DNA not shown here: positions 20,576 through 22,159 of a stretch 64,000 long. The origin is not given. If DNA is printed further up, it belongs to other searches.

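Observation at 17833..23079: Methanesulfonate-monooxygenase-like locus: MsmA-type Rieske alpha subunit with CXH-X26-CXXH, beta subunit, ferredoxin and dedicated NitT/TauT importer, but no reductase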

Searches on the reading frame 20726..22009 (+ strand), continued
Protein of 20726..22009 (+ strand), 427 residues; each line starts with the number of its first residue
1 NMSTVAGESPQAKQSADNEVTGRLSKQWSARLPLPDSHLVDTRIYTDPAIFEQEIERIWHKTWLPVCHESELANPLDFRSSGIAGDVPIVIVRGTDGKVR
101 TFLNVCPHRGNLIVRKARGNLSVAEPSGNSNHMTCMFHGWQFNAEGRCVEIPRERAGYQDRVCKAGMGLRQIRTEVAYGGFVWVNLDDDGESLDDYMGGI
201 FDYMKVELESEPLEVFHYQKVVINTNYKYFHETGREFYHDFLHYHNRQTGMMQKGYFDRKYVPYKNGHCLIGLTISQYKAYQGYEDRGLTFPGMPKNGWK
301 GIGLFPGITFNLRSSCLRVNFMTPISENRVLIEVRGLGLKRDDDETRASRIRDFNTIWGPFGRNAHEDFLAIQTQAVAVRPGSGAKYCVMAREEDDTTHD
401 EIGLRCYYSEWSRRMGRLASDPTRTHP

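Call 23: find_related_loci(query=window:20729-22009:+, collection=metagenome_contigs, flank=10000)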
Query window:20729-22009:+ (426 aa) in metagenome_contigs; peptide patterns used: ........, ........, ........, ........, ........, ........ (x = any residue, [..] = any of these).
79 stretches matched a pattern; 52 encode a relative of the query (tblastn E <= 1e-3); 52 distinct loci.
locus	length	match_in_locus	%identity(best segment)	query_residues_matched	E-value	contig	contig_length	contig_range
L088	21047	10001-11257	83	5-423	0e+0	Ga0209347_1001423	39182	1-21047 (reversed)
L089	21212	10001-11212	67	21-424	0e+0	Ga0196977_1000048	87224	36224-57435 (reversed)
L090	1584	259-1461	65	21-421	0e+0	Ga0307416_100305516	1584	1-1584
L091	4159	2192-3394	65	21-421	0e+0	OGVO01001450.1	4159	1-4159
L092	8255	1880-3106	64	22-426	0e+0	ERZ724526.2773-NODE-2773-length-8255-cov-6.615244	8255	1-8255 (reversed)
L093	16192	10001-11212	65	19-422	0e+0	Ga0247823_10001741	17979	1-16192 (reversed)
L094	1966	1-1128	68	48-423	0e+0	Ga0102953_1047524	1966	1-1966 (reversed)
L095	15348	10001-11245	60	5-419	0e+0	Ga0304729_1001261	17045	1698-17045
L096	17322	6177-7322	60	39-421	7e-168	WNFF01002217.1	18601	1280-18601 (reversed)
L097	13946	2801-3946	60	39-421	7e-168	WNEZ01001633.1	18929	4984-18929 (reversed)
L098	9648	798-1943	60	39-421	7e-168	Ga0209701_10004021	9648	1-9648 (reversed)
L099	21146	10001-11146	60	39-421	1e-167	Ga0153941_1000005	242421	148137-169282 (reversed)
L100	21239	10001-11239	58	8-421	9e-167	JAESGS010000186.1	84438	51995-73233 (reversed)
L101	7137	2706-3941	58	10-425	5e-167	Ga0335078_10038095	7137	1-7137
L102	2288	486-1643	58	32-421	3e-178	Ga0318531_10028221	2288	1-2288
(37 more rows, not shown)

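Call 33: find_encoding_contigs(protein=P0062, flank=10000, max_places=2)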
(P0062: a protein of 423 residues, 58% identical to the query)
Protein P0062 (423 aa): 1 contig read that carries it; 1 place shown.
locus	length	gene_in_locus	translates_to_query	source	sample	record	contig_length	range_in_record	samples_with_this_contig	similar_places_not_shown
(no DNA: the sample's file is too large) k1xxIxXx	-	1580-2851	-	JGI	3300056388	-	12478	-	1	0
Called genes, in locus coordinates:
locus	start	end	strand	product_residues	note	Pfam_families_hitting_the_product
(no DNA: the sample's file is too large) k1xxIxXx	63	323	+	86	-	PF03401:TctC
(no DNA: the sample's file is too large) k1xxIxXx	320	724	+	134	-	PF07366:SnoaL (weak), PF12680:SnoaL_2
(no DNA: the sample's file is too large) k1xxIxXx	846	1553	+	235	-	PF00392:GntR, PF13412:HTH_24 (weak), PF07729:FCD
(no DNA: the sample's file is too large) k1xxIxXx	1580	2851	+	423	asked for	PF00355:Rieske, PF00848:Ring_hydroxyl_A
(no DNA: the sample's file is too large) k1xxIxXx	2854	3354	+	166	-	-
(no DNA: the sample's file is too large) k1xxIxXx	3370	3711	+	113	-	PF00355:Rieske, PF13806:Rieske_2 (weak)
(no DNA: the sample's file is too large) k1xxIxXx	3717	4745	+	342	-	PF00111:Fer2, PF00970:FAD_binding_6, PF00175:NAD_binding_1 (weak)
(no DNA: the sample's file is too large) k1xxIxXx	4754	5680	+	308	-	PF01073:3Beta_HSD, PF01370:Epimerase, PF02719:Polysacc_synt_2, PF04321:RmlD_sub_bind, PF08659:KR (weak), PF13460:NAD_binding_10, PF16363:GDP_Man_Dehyd, PF07993:NAD_binding_4 (weak)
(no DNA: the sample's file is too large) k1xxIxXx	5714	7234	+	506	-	PF00171:Aldedh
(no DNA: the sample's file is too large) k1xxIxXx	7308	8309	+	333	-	PF03401:TctC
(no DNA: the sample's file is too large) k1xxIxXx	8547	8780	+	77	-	PF01402:RHH_1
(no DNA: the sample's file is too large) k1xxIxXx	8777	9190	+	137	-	PF01850:PIN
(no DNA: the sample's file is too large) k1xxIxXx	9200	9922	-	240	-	PF19583:ODP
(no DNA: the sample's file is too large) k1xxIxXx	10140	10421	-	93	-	-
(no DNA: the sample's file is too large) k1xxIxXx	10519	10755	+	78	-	-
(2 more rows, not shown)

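Call 34: find_encoding_contigs(protein=P0064, flank=10000, max_places=2)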
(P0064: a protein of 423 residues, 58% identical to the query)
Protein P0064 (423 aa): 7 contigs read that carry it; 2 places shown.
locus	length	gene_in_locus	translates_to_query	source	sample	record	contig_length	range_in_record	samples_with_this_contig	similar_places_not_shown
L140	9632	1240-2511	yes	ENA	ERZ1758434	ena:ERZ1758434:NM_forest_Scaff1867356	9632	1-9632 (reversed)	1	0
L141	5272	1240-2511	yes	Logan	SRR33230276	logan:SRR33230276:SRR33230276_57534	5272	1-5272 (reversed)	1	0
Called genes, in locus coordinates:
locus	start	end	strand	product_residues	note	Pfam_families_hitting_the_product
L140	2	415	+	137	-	?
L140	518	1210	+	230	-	PF00392:GntR, PF13412:HTH_24, PF07729:FCD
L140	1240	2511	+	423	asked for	PF00355:Rieske, PF00848:Ring_hydroxyl_A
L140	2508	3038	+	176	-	-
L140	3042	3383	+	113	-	PF00355:Rieske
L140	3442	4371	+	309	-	PF01073:3Beta_HSD, PF01370:Epimerase, PF04321:RmlD_sub_bind, PF13460:NAD_binding_10, PF16363:GDP_Man_Dehyd, PF02719:Polysacc_synt_2, PF07993:NAD_binding_4 (weak)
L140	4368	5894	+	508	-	PF00171:Aldedh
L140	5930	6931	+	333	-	PF03401:TctC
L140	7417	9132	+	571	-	-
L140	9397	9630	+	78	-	?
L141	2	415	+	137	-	?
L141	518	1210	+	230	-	PF00392:GntR, PF13412:HTH_24, PF07729:FCD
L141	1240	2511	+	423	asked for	PF00355:Rieske, PF00848:Ring_hydroxyl_A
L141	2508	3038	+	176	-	-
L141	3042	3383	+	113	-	PF00355:Rieske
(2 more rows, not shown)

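Call 35: find_encoding_contigs(protein=P0013, flank=10000, max_places=2)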
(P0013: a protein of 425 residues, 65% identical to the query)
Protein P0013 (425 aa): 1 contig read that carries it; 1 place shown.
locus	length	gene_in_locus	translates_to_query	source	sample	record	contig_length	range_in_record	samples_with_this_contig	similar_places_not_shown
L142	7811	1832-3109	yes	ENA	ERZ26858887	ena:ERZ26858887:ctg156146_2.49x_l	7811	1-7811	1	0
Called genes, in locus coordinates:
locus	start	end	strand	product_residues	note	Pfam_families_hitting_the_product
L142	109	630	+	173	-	PF01965:DJ-1_PfpI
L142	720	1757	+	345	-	PF13379:NMT1_2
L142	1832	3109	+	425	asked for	PF00355:Rieske, PF00848:Ring_hydroxyl_A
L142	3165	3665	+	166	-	-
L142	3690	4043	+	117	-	PF00355:Rieske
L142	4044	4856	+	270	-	PF00005:ABC_tran, PF00004:AAA (faint), PF13304:AAA_21 (faint)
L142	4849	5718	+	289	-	PF00528:BPD_transp_1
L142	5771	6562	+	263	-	PF00392:GntR, PF07702:UTRA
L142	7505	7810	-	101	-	?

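Call 43: find_encoding_contigs(protein=P0045, flank=10000, max_places=2)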
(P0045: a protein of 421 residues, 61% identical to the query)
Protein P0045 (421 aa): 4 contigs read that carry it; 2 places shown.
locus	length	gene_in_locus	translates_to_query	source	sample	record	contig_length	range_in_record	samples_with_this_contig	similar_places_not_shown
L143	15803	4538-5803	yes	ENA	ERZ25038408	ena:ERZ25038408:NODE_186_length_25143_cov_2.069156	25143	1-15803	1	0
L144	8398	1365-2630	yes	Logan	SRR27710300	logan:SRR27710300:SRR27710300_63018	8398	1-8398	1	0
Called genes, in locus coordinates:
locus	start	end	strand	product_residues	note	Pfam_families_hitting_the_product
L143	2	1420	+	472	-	?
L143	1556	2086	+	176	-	PF00903:Glyoxalase, PF13669:Glyoxalase_4 (weak)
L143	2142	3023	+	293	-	PF03446:NAD_binding_2, PF03807:F420_oxidored, PF14833:NAD_binding_11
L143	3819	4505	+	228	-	PF00392:GntR, PF07729:FCD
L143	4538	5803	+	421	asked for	PF00355:Rieske, PF00848:Ring_hydroxyl_A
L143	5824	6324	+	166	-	-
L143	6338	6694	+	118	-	PF00355:Rieske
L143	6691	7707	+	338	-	-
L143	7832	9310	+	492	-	PF00171:Aldedh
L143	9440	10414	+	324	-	PF03401:TctC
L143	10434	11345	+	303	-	PF01073:3Beta_HSD, PF01370:Epimerase, PF02719:Polysacc_synt_2, PF04321:RmlD_sub_bind, PF08659:KR (weak), PF13460:NAD_binding_10, PF16363:GDP_Man_Dehyd, PF07993:NAD_binding_4 (weak), +1 more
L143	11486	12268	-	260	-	PF00596:Aldolase_II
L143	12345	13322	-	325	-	PF03401:TctC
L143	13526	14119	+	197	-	PF12844:HTH_19, PF13560:HTH_31, PF01381:HTH_3, PF13443:HTH_26 (weak), PF07883:Cupin_2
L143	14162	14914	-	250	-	-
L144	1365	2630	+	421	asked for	PF00355:Rieske, PF00848:Ring_hydroxyl_A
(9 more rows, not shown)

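Call 44: find_encoding_contigs(protein=P0063, flank=10000, max_places=2)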
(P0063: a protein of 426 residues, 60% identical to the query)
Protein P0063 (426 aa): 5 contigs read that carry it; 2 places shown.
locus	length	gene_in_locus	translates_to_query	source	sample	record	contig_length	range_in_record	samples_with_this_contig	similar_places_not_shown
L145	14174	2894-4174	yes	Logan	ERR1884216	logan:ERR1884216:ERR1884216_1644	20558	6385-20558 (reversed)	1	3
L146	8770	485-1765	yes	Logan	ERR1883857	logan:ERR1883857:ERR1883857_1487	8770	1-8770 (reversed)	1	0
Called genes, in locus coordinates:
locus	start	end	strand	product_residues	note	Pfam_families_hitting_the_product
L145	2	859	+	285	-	?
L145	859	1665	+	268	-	PF00149:Metallophos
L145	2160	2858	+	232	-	PF00392:GntR, PF07729:FCD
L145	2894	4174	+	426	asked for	PF00355:Rieske, PF00848:Ring_hydroxyl_A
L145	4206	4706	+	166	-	-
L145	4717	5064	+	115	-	PF00355:Rieske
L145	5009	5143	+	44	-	-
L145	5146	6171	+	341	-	PF00111:Fer2, PF00970:FAD_binding_6, PF00175:NAD_binding_1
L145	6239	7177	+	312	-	PF01073:3Beta_HSD, PF01370:Epimerase, PF02719:Polysacc_synt_2, PF04321:RmlD_sub_bind, PF08659:KR (faint), PF13460:NAD_binding_10 (faint), PF16363:GDP_Man_Dehyd, PF07993:NAD_binding_4 (weak)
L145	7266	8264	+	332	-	PF03401:TctC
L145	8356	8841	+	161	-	PF07331:TctB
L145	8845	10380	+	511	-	PF01970:TctA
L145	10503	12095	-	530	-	PF00732:GMC_oxred_N, PF13450:NAD_binding_8 (faint), PF05199:GMC_oxred_C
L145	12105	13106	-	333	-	PF04069:OpuAC (weak), PF13379:NMT1_2, PF09084:NMT1, PF12974:Phosphonate-bd (weak)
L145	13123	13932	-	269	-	PF00005:ABC_tran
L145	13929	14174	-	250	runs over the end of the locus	PF00528:BPD_transp_1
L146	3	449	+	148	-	?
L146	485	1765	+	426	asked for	PF00355:Rieske, PF00848:Ring_hydroxyl_A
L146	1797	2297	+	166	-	-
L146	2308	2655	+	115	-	PF00355:Rieske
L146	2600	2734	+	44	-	-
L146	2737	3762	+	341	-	PF00111:Fer2, PF00970:FAD_binding_6, PF00175:NAD_binding_1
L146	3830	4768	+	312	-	PF01073:3Beta_HSD, PF01370:Epimerase, PF02719:Polysacc_synt_2, PF04321:RmlD_sub_bind, PF08659:KR (faint), PF13460:NAD_binding_10 (faint), PF16363:GDP_Man_Dehyd, PF07993:NAD_binding_4 (weak)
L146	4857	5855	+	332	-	PF03401:TctC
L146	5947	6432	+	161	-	PF07331:TctB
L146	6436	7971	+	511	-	PF01970:TctA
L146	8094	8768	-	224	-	?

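Call 49: search_solved_structures(query=A1, max_evalue=1e-10, show_alignments=4)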
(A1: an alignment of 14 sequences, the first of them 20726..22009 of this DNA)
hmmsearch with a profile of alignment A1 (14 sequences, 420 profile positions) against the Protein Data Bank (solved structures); distinct sequences matched with E-value up to 1e-10: 29.
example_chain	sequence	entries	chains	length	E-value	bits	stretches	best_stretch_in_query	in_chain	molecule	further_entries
2xsh_A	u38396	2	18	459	1.5e-34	122.6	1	27-231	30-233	BIPHENYL DIOXYGENASE SUBUNIT ALPHA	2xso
2yfi_A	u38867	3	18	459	1.5e-34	122.5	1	27-231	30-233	BIPHENYL DIOXYGENASE SUBUNIT ALPHA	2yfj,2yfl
2xr8_A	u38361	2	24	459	1.6e-34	122.4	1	27-231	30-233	BIPHENYL DIOXYGENASE SUBUNIT ALPHA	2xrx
5aeu_A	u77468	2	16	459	1.7e-34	122.4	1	27-231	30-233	BIPHENYL DIOXYGENASE SUBUNIT ALPHA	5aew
1uli_A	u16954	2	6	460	2.9e-34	121.6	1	27-231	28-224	biphenyl dioxygenase large subunit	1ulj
3gzx_A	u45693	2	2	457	3.3e-34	121.5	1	24-231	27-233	Biphenyl dioxygenase subunit alpha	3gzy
8k0a_A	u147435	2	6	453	5e-34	120.8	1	31-235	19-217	3-phenylpropionate/cinnamic acid dioxygenase subunit alpha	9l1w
3en1_A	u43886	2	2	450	2.2e-33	118.7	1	27-231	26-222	Benzene 1,2-dioxygenase subunit alpha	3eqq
1wql_A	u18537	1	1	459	2.8e-33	118.4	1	25-231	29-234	iron-sulfur protein large subunit of cumene dioxygenase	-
9o71_A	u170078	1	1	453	2.3e-32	115.4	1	26-234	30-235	Phenylpropionate dioxygenase-like ring-hydroxylating dioxygenase large terminal subunit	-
5xbp_A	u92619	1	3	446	6.6e-32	113.9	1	36-231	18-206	3NT oxygenase alpha subunit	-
7yls_B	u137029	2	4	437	9.5e-32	113.3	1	29-234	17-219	Rieske (2Fe-2S) domain protein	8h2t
7vju_A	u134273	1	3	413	2.5e-31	111.9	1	32-410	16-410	Rieske (2Fe-2S) domain protein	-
7q04_D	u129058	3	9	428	8.2e-31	110.3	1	32-411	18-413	Terephthalate 1,2-dioxygenase, terminal oxygenase component subunit alpha 2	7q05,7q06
4hjl_A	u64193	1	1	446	7.6e-30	107.1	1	36-221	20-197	Naphthalene 1,2-dioxygenase subunit alpha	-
6y8j_A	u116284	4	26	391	2.4e-26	95.5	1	36-231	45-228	Carnitine monooxygenase oxygenase subunit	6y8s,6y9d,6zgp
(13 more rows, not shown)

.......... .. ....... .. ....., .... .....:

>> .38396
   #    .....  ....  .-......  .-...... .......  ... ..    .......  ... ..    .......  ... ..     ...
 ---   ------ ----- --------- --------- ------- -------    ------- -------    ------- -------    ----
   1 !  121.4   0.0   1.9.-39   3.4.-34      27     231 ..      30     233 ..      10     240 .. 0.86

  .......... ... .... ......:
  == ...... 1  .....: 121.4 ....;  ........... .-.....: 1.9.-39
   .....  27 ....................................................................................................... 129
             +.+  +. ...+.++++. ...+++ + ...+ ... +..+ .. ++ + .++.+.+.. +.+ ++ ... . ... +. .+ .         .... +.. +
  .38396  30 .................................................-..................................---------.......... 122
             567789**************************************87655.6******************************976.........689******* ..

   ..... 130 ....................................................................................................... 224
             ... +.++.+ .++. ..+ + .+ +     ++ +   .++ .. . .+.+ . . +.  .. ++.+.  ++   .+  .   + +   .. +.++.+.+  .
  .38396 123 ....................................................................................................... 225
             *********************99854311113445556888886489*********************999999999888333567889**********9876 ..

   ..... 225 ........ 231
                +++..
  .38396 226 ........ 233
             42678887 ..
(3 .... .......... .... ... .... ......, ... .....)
